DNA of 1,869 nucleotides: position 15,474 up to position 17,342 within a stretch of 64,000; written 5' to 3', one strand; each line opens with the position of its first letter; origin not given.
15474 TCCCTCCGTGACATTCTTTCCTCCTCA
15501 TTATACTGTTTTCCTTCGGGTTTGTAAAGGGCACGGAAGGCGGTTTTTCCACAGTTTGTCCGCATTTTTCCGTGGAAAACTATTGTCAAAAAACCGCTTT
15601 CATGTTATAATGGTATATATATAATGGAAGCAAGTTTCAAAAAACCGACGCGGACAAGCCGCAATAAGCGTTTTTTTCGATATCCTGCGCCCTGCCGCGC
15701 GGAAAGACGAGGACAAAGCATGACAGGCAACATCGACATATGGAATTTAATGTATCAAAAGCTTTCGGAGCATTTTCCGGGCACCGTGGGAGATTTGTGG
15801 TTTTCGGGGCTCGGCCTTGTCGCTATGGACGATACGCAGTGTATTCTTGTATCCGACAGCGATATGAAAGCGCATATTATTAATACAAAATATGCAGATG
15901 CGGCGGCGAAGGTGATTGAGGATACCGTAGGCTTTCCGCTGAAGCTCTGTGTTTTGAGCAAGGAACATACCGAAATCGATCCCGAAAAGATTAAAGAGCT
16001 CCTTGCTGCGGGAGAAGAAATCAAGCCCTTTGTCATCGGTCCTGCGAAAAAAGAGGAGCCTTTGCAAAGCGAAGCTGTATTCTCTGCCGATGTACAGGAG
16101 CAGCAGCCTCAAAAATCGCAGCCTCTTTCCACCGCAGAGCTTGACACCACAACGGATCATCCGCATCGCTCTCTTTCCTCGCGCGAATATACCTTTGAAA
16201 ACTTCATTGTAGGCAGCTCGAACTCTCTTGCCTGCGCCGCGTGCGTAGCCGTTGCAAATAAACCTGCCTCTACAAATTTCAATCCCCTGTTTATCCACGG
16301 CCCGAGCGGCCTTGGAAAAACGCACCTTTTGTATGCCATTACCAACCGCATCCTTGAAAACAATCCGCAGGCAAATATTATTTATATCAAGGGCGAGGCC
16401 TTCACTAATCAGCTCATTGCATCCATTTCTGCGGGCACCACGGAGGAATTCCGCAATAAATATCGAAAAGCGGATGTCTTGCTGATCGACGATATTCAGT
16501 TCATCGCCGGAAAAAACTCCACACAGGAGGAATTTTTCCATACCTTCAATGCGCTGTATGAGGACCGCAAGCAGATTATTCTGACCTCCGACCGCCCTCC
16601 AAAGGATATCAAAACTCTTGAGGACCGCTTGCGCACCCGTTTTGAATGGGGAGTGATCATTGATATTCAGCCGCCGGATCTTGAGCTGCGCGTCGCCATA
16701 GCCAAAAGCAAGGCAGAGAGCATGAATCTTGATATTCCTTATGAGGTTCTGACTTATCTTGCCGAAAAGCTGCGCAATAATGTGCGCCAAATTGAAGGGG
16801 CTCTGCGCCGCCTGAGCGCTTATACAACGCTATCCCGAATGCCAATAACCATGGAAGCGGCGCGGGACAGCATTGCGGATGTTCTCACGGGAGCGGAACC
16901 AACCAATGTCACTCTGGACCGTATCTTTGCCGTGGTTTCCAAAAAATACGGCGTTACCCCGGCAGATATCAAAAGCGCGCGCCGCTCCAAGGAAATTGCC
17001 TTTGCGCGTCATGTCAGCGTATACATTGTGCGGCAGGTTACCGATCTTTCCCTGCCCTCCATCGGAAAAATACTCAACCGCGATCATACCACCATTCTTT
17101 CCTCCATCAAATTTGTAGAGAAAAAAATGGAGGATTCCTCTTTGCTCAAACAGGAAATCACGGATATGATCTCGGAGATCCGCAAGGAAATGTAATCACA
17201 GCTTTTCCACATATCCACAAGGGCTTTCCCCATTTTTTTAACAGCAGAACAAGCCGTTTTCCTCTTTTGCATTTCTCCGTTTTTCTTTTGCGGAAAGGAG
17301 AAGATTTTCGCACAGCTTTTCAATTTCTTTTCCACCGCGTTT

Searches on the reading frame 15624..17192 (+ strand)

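Call 41: search_protein_families(library=pfam, proteins=[window:15624-17192:+], max_evalue=0.00001)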
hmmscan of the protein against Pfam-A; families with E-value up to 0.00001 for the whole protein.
window:15624-17192:+ (523 aa): 5 families
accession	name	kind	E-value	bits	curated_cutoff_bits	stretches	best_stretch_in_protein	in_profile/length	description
PF00308.24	Bac_DnaA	-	4.3e-68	229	23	1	187-347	3-162/162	Bacterial DnaA ATPAse domain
PF08299.17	Bac_DnaA_C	-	4.7e-23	81.4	31.5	1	432-496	2-67/69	Bacterial dnaA protein helix-turn-helix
PF01695.23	IstB_IS21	-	7.8e-10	39.1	24.1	1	222-325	95-195/238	IstB-like ATP binding protein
PF00004.35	AAA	-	4.6e-09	37.3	21.2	1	223-340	2-127/131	ATPase family associated with various cellular activities (AAA)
PF13173.12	AAA_14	-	7.9e-08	32.8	27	1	220-339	3-114/129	AAA domain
